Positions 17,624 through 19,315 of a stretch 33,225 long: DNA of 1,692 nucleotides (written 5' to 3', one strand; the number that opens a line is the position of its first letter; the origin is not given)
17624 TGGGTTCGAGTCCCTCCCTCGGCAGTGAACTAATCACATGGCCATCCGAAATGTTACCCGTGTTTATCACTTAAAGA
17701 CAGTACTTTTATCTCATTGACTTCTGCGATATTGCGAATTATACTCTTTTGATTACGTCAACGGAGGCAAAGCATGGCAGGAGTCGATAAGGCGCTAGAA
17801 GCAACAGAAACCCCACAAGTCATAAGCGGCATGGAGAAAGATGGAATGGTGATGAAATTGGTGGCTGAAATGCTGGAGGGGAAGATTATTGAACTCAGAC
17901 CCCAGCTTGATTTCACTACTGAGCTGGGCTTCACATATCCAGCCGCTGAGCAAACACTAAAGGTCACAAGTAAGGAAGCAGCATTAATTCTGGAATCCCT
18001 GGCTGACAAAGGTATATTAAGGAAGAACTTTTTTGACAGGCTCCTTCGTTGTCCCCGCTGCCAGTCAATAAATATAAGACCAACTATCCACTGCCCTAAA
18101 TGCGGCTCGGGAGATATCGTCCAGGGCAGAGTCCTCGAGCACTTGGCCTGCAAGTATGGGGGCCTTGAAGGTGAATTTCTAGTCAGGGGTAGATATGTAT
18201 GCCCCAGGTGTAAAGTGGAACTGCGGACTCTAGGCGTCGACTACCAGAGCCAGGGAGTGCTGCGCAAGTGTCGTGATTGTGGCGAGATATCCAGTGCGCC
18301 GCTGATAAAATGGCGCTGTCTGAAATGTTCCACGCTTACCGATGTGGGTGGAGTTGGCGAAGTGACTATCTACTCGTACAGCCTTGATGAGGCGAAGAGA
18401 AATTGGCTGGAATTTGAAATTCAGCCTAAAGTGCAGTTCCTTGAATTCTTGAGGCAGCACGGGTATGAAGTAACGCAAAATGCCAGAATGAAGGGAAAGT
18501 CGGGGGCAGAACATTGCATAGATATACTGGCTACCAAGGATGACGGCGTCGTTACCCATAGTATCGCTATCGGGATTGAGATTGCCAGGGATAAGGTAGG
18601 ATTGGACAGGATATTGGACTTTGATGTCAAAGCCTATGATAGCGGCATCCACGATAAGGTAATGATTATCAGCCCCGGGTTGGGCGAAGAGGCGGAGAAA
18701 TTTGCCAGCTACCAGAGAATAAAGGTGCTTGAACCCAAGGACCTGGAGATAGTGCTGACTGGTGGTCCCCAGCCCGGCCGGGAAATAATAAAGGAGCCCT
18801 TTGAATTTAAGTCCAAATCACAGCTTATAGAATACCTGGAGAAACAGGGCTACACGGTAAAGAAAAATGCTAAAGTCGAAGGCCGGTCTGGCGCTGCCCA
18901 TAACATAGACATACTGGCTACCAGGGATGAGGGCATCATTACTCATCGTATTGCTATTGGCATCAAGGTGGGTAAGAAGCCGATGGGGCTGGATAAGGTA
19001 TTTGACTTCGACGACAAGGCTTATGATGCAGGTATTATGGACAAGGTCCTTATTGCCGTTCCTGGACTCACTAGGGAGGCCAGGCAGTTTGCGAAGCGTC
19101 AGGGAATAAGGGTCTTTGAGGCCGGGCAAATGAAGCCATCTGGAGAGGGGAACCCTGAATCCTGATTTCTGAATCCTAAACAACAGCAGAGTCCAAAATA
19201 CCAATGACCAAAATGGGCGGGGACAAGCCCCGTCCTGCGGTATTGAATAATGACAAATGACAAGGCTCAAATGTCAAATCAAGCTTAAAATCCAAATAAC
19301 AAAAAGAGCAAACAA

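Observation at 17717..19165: Stand-alone 463-aa protein with a wHTH-like segment, five CxxC pairs and two tandem, complementarily degenerate PD-(D/E)xK-like domains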

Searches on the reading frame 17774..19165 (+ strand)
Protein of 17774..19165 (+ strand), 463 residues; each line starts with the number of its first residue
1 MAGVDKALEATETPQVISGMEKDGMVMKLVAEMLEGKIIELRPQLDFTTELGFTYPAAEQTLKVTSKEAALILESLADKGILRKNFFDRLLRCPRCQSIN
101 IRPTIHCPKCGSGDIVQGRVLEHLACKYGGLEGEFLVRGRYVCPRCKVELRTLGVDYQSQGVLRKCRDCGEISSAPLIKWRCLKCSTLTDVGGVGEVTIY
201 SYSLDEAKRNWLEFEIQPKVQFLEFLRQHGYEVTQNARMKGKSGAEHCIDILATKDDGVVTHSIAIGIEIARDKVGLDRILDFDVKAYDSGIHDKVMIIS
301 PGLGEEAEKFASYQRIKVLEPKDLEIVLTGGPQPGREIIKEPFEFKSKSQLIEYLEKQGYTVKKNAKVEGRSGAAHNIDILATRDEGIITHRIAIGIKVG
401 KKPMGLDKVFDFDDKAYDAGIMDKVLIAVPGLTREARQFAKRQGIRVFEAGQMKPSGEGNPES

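Call 3: search_protein_families(library=pfam, proteins=[window:17774-19165:+], max_evalue=1)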
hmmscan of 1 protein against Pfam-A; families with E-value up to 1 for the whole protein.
window:17774-19165:+ (463 aa): 14 families
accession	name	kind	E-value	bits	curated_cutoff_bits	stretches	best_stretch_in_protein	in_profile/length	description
PF18551.6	TackOD1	-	2.9e-37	128.5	32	1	26-204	10-188/188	Thaumarchaeal output domain 1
PF04471.18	Mrr_cat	-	1e-13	51.8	21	2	351-449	13-107/115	Restriction endonuclease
PF08378.17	NERD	-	0.0011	20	22.1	0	221-260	11-50/111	Nuclease-related domain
PF12773.13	DZR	-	0.0011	19.5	27.3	1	91-111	25-45/45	Double zinc ribbon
PF12172.15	zf-ChsH2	-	0.013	15.7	23.2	1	92-115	13-36/37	ChsH2, rubredoxin-like zinc ribbon domain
PF13453.11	Zn_ribbon_TFIIB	-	0.035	14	22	1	143-170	2-26/41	Transcription factor zinc-finger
PF20650.2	DUF6810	-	0.039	14.3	25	1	263-312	53-101/141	Family of unknown function (DUF6810)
PF10281.14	Ish1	-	0.058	14.2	26.6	1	347-367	5-26/37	Putative nuclear envelope organisation protein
PF01155.25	HypA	-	0.092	13.2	28.9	1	86-119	66-103/112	Hydrogenase/urease nickel incorporation, metallochaperone, hypA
PF18741.7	MTES_1575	-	0.11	13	38.2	0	350-396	4-41/96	REase_MTES_1575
PF23548.1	Zn_ribbon_FGT1_2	-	0.16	12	27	1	139-151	19-31/35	FORGETTER1 second zinc ribbon domain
PF13248.11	Zn_ribbon_3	-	0.22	11.5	27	1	91-112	3-24/26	zinc-ribbon domain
PF19769.4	CPxCG_zf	-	0.24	11.6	27.2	0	143-187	1-47/183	CPxCG-related zinc finger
PF03811.18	Zn_ribbon_InsA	-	0.25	11.5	26.1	1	104-116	5-17/35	InsA N-terminal domain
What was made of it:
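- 18797..19138 (+): aa 342-455: restriction-endonuclease-fold domain 2, lacking the canonical ExK motif. Best Pfam Mrr_cat stretch is aa 351-449 (call 3).
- On TackOD1 (PF18551): 128.5 bits against 32; E 2.9e-37; aa 26-204 cover model positions 10-188 of 188 (call 3).
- On Mrr_cat / PD-(D/E)xK nuclease superfamily: Pfam Mrr_cat gives 51.8 bits against 21, in two stretches (call 3).
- On Type IV restriction enzyme Mrr: No Mrr_N hit (call 3).
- On NA-iREase1 (PF22722): No hit for the window protein with E of 1 or less (call 3).
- On Response regulator (REC-TackOD1): No Response_reg hit (call 3).
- Closest known: NA-iREase1. Different: The window protein itself gives no hit with E of 1 or less (call 3).
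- TackOD1 scores 128.5 bits and Mrr_cat 51.8 bits (call 3).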

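Call 4: search_protein_families(library=ncbifam, proteins=[window:17774-19165:+], max_evalue=1)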
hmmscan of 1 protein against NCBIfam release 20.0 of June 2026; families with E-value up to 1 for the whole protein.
window:17774-19165:+ (463 aa): 2 families
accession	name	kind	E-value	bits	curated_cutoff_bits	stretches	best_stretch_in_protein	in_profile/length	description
NF003194.0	PRK04164.1-5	equivalog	8.9e-06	25.3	160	2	218-257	99-137/178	hypothetical protein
TIGR03830.1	CxxCG_CxxCG_HTH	subfamily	0.5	10.2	61.8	1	107-150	1-41/127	type II TA system antitoxin MqsA family protein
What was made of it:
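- Tried and rejected: NCBIfam found nothing above threshold (call 4).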

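Call 5: search_solved_structures(query=window:17774-19165:+, max_evalue=10, show_alignments=2)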
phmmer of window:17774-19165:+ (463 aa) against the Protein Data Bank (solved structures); distinct sequences matched with E-value up to 10: 2.
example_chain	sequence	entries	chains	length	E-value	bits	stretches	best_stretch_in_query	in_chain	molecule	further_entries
7oqy_Y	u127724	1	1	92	0.75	11.8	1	106-188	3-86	DNA-directed RNA polymerase, subunit M (RpoM-2)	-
6htj_A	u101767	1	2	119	0.78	11.8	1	90-116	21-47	Nucleic-acid-binding protein containing a Zn-ribbon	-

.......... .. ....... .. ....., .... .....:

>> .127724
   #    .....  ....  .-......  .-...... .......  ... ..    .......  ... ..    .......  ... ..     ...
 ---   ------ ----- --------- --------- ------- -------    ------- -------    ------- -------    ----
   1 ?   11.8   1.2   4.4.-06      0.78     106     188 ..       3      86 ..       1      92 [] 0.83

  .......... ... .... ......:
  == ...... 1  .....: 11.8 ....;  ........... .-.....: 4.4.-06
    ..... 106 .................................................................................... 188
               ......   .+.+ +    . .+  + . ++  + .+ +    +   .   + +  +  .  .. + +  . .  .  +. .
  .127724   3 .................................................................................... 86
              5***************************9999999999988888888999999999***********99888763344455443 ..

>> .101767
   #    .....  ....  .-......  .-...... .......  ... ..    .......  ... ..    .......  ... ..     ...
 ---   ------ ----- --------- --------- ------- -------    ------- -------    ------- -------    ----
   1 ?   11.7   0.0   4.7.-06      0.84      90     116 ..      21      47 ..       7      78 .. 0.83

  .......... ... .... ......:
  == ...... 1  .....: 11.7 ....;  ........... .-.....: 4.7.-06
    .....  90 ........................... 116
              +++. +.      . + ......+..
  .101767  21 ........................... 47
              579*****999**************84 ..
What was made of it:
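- Tried and rejected: Sequence search of PDB with the whole protein found only chance zinc-ribbon matches, E about 0.75 (call 5).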

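Call 9: find_homologous_proteins(query=window:17774-19165:+, max_evalue=0.001)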
Query window:17774-19165:+ (463 aa): 970 proteins with E <= 0.001 among 8000 candidates; the best 120 are listed.
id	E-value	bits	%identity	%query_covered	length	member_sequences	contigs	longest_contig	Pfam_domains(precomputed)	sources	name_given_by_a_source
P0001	0.0e+0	1039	99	100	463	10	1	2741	PF18551.7,PF04471.19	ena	-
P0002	7.6e-282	953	90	100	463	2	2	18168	PF18551.7,PF04471.19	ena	-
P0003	1.3e-279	946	89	100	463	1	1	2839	PF18551.7,PF04471.19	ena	-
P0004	4.5e-278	941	89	100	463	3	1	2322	PF18551.7,PF04471.19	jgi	jgi:hypothetical protein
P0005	1.4e-277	939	89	100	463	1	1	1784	PF18551.7,PF04471.19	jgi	jgi:hypothetical protein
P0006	5.9e-274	927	88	100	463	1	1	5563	PF18551.7,PF04471.19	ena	-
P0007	2.8e-268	908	86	100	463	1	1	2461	PF18551.7,PF04471.19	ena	-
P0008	1.2e-263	893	85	100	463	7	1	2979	PF18551.7,PF04471.19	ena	-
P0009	6.2e-254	861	79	100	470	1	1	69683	PF18551.7,PF04471.19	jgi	jgi:hypothetical protein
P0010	1.3e-252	857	80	98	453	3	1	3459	PF18551.7,PF04471.19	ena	-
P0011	4.0e-252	855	78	100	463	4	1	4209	PF18551.7,PF04471.19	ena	-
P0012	6.0e-252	854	79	100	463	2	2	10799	PF18551.7,PF04471.19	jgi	-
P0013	1.9e-251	853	78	100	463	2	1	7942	PF18551.7,PF04471.19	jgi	-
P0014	2.1e-251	853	79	100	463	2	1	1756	PF18551.7,PF04471.19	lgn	-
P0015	2.7e-251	852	79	100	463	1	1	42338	PF18551.7,PF04471.19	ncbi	-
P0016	1.3e-250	850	78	100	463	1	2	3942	PF18551.7,PF04471.19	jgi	-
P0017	1.2e-249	847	78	100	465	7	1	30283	PF18551.7,PF04471.19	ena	-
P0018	4.2e-249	845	79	100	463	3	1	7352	PF18551.7,PF04471.19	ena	-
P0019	1.9e-247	840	77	100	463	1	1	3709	PF18551.7,PF04471.19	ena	-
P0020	5.7e-247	838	79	98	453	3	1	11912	PF18551.7,PF04471.19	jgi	jgi:hypothetical protein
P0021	1.8e-246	836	76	100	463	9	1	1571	PF18551.7,PF04471.19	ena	-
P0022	1.6e-245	833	77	100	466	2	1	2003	PF18551.7,PF04471.19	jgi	-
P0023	1.8e-245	833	78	100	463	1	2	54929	PF18551.7,PF04471.19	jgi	-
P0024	1.8e-245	833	77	100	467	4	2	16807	PF18551.7,PF04471.19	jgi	jgi:hypothetical protein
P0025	2.4e-245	833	77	100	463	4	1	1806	PF18551.7,PF04471.19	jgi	jgi:uncharacterized OB-fold protein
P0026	1.3e-244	830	77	100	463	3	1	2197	PF18551.7,PF04471.19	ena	-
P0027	1.3e-244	830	78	98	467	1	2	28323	PF18551.7,PF04471.19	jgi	jgi:hypothetical protein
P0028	3.8e-243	825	77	100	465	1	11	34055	PF18551.7,PF04471.19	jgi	-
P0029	4.1e-243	825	77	98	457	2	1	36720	PF18551.7,PF04471.19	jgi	jgi:hypothetical protein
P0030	4.5e-243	825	75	100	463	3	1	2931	PF18551.7,PF04471.19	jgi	-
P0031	5.2e-243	825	76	99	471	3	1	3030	PF18551.7,PF04471.19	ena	-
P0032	6.9e-243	825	76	100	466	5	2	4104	PF18551.7,PF04471.19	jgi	-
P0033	9.1e-243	824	77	100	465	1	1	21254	PF18551.7,PF04471.19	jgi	-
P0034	1.6e-242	823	76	100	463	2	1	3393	PF18551.7,PF04471.19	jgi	-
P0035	2.2e-242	823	76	98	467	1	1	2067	PF18551.7,PF04471.19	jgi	-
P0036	2.9e-242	822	76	100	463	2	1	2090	PF18551.7,PF04471.19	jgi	-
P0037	3.5e-242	822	76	100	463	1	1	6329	PF18551.7,PF04471.19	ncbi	-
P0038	4.3e-242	822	75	99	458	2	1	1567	PF18551.7,PF04471.19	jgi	jgi:hypothetical protein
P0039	4.4e-242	822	75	100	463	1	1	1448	PF18551.7,PF04471.19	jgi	jgi:hypothetical protein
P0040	9.1e-242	821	77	98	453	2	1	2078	PF18551.7,PF04471.19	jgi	jgi:hypothetical protein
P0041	1.0e-241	821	76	100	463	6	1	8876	PF18551.7,PF04471.19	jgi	jgi:hypothetical protein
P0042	2.2e-241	820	76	100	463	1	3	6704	PF18551.7,PF04471.19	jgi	jgi:hypothetical protein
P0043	2.9e-241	819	76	100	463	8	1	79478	PF18551.7,PF04471.19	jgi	-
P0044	3.6e-241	819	75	100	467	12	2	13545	PF18551.7,PF04471.19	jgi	-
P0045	6.4e-241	818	76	100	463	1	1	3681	PF18551.7,PF04471.19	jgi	-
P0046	7.6e-241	818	75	99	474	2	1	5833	PF18551.7,PF04471.19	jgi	jgi:hypothetical protein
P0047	8.2e-241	818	75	98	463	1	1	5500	PF18551.7,PF04471.19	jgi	jgi:hypothetical protein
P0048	1.5e-240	817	75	99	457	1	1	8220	PF18551.7,PF04471.19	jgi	jgi:hypothetical protein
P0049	2.7e-240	816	77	98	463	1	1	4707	PF18551.7,PF04471.19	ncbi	ncbi:MAG: restriction endonuclease [Chloroflexota bacterium]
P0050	7.2e-240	815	76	100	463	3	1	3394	PF18551.7,PF04471.19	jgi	jgi:hypothetical protein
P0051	7.8e-240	814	74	100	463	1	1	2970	PF18551.7,PF04471.19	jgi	-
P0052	8.3e-240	814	77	100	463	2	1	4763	PF18551.7,PF04471.19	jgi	jgi:hypothetical protein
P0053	1.4e-239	814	75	100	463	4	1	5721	PF18551.7,PF04471.19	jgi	jgi:uncharacterized OB-fold protein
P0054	3.8e-239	812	76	98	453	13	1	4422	PF18551.7,PF04471.19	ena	-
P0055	4.7e-239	812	76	100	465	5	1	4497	PF18551.7,PF04471.19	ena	-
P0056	9.1e-239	811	75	100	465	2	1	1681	PF18551.7,PF04471.19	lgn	-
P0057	1.2e-238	811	80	93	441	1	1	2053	PF18551.7,PF04471.19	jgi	-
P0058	1.3e-238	810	75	100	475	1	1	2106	PF18551.7,PF04471.19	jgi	-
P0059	1.4e-238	810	76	99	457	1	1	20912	PF18551.7,PF04471.19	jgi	jgi:hypothetical protein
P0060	1.8e-238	810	75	100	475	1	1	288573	PF18551.7,PF04471.19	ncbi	-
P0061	2.4e-238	810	74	100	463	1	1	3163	PF18551.7,PF04471.19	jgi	-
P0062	5.0e-238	809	77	96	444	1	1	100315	PF18551.7,PF04471.19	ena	-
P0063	5.8e-238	808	75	100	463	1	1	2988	PF18551.7,PF04471.19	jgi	-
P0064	9.9e-238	808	75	98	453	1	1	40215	PF18551.7,PF04471.19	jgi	jgi:hypothetical protein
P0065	1.2e-237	807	73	100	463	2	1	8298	PF18551.7,PF04471.19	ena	-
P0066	1.3e-237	807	74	100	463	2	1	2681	PF18551.7,PF04471.19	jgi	jgi:hypothetical protein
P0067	2.7e-237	806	75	98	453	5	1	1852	PF18551.7,PF04471.19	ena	-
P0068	6.8e-237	805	74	100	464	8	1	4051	PF18551.7,PF04471.19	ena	-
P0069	1.1e-236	804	75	100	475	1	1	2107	PF18551.7,PF04471.19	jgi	-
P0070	4.1e-236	802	75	99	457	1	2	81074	PF18551.7,PF04471.19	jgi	-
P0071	4.3e-236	802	74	100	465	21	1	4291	PF18551.7,PF04471.19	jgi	-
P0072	5.1e-236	802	76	98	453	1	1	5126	PF18551.7,PF04471.19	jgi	jgi:hypothetical protein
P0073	7.2e-236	801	73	100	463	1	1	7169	PF18551.7,PF08378.18,PF04471.19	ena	-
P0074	7.6e-236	801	74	100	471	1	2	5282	PF18551.7,PF04471.19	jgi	-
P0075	8.6e-236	801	75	98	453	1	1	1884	PF18551.7,PF04471.19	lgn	-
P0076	1.4e-235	800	73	100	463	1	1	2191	PF18551.7,PF08378.18,PF04471.19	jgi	jgi:hypothetical protein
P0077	1.8e-235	800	77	99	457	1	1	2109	PF18551.7,PF04471.19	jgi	-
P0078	1.9e-235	800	75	98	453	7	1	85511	PF18551.7,PF04471.19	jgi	jgi:hypothetical protein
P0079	2.2e-235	800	73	100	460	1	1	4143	PF18551.7,PF08378.18,PF04471.19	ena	-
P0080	3.4e-235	799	74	100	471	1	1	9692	PF18551.7,PF04471.19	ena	-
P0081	4.4e-235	799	74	98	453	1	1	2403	PF18551.7,PF04471.19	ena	-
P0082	1.2e-234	797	73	100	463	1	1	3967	PF18551.7,PF04471.19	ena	-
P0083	1.3e-234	797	75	97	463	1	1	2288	PF18551.7,PF04471.19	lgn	-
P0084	1.6e-234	797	74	98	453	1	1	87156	PF18551.7,PF04471.19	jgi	jgi:hypothetical protein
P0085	1.7e-234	797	75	97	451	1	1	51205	PF18551.7,PF04471.19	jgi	jgi:hypothetical protein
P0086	1.7e-234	797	73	99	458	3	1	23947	PF18551.7,PF04471.19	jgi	jgi:hypothetical protein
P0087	1.8e-234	797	74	99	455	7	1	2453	PF18551.7,PF04471.19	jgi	jgi:hypothetical protein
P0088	5.0e-234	795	73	100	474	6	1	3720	PF18551.7,PF04471.19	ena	-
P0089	7.8e-234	795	74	98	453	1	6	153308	PF18551.7,PF04471.19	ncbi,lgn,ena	-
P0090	8.2e-234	795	73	100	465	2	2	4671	PF18551.7,PF04471.19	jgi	-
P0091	1.1e-233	794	73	100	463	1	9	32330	PF18551.7,PF04471.19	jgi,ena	-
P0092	1.3e-233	794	75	97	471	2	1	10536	PF18551.7,PF04471.19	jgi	jgi:hypothetical protein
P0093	1.5e-233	794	74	98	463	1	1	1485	PF18551.7,PF04471.19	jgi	-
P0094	1.8e-233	794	73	100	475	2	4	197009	PF18551.7,PF04471.19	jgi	jgi:hypothetical protein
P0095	2.0e-233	793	75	99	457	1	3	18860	PF18551.7,PF04471.19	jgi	jgi:ribosomal protein S27E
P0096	2.2e-233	793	73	98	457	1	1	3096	PF18551.7,PF04471.19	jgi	jgi:hypothetical protein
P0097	2.4e-233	793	73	100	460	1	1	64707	PF18551.7,PF04471.19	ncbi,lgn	-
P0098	3.0e-233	793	73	99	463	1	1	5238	PF18551.7,PF04471.19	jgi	-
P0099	4.6e-233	792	73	100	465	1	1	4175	PF18551.7,PF04471.19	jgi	jgi:hypothetical protein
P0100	4.7e-233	792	74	98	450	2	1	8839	PF18551.7,PF08378.18,PF04471.19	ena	-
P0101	5.4e-233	792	73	100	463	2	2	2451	PF18551.7,PF08378.18,PF04471.19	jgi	jgi:hypothetical protein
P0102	1.0e-232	791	73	100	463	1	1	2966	PF18551.7,PF04471.19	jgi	jgi:hypothetical protein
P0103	1.4e-232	791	72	100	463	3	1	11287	PF18551.7,PF04471.19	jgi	-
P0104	2.3e-232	790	72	100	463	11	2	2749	PF18551.7,PF04471.19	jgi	jgi:hypothetical protein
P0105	2.9e-232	790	73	98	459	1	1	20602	PF18551.7,PF04471.19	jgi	jgi:hypothetical protein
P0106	4.8e-232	789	71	100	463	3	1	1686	PF18551.7,PF08378.18,PF04471.19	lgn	-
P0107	5.8e-232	789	74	97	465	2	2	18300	PF18551.7,PF04471.19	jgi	-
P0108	7.6e-232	788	73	100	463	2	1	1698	PF18551.7,PF04471.19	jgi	-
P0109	7.7e-232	788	73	97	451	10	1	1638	PF18551.7,PF04471.19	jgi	jgi:hypothetical protein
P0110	8.2e-232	788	72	100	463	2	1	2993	PF18551.7,PF04471.19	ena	-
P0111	8.5e-232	788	72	98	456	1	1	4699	PF18551.7,PF08378.18,PF04471.19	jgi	jgi:ribosomal protein S27E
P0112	8.8e-232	788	72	100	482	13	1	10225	PF18551.7,PF08378.18,PF04471.19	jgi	-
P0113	1.4e-231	787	74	97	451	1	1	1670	PF18551.7,PF04471.19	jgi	jgi:hypothetical protein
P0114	1.8e-231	787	71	100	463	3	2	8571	PF18551.7,PF04471.19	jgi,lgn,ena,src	-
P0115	2.0e-231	787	72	100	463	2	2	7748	PF18551.7,PF04471.19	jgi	-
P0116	2.5e-231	786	72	99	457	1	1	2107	PF18551.7,PF04471.19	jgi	-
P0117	4.0e-231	786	71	98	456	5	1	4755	PF18551.7,PF04471.19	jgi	jgi:hypothetical protein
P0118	4.7e-231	786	72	100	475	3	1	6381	PF18551.7,PF04471.19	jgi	-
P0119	4.9e-231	785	74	97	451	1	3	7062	PF18551.7,PF04471.19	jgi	jgi:hypothetical protein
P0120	5.1e-231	785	72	98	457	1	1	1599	PF18551.7,PF04471.19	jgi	-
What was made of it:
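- One homologue is named 'restriction endonuclease' by a source (call 9).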

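Call 20: search_protein_representatives(protein=window:17774-19165:+)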
Query: 463 residues. Proteins with E-value up to 0.001 (for the whole library): 2401; up to 1e-10: 1492; up to 1e-30: 152. The best 150 are listed.
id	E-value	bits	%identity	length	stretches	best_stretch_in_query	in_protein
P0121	6.5e-188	641.7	64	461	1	23-457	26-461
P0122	8.6e-121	420.4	43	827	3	25-329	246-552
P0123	9.2e-110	384.1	44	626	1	20-455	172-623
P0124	2.2e-99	349.8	40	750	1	8-450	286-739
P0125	2.8e-99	349.5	40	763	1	21-450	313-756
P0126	4.9e-98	345.4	41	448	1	8-451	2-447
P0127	1.8e-97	343.5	57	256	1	73-325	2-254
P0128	3.1e-97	342.7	68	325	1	153-381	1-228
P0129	8.9e-97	341.3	50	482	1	15-325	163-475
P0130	4.4e-96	339.0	40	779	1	21-454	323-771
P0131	1.3e-95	337.4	42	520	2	22-331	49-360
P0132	7.4e-94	331.6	39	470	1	17-448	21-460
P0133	1.3e-93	330.8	39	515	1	22-453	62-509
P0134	3.0e-92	326.3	42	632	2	22-326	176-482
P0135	5.8e-90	318.8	39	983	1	22-453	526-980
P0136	7.0e-87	308.6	38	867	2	22-329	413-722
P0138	1.9e-83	297.3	37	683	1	7-459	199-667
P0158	5.9e-55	203.4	35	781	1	19-329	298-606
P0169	3.1e-46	174.7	41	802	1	220-453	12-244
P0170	1.3e-45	172.6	42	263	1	219-451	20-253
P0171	4.6e-45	170.8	39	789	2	205-454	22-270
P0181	3.7e-41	157.9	42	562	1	218-452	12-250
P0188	1.5e-38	149.4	38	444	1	224-457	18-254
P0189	1.7e-38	149.2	32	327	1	27-325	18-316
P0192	2.2e-38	148.8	35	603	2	210-452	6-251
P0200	1.3e-36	142.9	36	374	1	221-452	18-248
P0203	3.3e-36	141.6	40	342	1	26-210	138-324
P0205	6.1e-36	140.7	39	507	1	220-450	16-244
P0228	5.7e-34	134.2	32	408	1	222-453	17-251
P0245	1.6e-32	129.5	40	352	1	221-447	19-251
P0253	4.2e-32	128.1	33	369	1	219-461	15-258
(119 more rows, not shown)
